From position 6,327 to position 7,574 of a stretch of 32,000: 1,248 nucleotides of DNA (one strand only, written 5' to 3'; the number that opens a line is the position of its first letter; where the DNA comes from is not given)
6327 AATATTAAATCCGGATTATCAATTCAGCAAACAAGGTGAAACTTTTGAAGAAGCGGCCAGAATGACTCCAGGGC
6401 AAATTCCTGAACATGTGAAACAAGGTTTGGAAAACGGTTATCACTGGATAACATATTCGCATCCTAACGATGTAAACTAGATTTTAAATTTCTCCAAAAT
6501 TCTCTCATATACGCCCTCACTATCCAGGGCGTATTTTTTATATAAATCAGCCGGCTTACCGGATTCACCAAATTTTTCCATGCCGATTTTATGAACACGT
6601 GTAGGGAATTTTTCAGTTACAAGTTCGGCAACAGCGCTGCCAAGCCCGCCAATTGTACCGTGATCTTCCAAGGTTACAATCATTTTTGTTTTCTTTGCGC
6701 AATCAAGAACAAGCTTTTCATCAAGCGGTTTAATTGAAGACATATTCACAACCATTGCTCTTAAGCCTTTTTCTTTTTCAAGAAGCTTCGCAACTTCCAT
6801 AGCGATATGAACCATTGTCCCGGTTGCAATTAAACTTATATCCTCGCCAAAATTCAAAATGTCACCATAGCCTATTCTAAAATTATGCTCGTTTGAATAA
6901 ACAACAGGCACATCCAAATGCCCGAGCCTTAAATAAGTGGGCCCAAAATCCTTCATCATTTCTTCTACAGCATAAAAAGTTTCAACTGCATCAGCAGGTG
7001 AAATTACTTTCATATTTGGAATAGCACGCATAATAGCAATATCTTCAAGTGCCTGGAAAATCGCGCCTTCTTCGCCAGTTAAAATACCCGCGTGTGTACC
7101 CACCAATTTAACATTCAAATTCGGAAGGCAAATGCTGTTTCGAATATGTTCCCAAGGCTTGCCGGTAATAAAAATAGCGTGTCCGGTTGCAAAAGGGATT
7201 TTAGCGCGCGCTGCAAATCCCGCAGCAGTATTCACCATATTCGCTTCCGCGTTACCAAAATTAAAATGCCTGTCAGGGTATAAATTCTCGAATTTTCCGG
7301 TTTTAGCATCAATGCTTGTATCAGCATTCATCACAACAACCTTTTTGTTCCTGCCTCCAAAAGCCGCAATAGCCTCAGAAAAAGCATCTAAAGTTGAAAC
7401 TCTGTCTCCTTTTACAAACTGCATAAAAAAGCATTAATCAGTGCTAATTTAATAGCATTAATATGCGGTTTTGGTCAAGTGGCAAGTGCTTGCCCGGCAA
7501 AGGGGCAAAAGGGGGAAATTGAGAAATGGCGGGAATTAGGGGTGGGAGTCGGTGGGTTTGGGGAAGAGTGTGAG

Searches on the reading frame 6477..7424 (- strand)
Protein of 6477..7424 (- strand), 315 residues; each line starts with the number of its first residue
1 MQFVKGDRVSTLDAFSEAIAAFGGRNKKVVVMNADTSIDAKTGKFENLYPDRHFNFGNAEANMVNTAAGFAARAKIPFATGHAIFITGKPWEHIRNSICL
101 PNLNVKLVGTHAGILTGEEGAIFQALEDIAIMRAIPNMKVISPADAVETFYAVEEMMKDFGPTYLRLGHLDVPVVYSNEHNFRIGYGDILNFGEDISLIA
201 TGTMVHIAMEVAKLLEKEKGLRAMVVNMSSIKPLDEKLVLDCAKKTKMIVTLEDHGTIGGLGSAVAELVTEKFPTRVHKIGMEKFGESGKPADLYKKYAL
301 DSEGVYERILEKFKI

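Call 6: search_protein_families(library=pfam, proteins=[window:6477-7424:-], max_evalue=0.01)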
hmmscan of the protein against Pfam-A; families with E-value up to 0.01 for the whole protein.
window:6477-7424:- (315 aa): 3 families
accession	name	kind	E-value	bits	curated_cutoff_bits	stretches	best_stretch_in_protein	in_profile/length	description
PF02780.25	Transketolase_C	-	4.9e-31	107.7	25.9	1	185-305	1-124/124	Transketolase, C-terminal domain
PF02779.29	Transket_pyr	-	1.6e-29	103.2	27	1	9-168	3-168/174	Transketolase, pyrimidine binding domain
PF22613.1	Transketolase_C_1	-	1e-11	45.4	27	1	194-300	12-112/113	Transketolase-like TK C-terminal domain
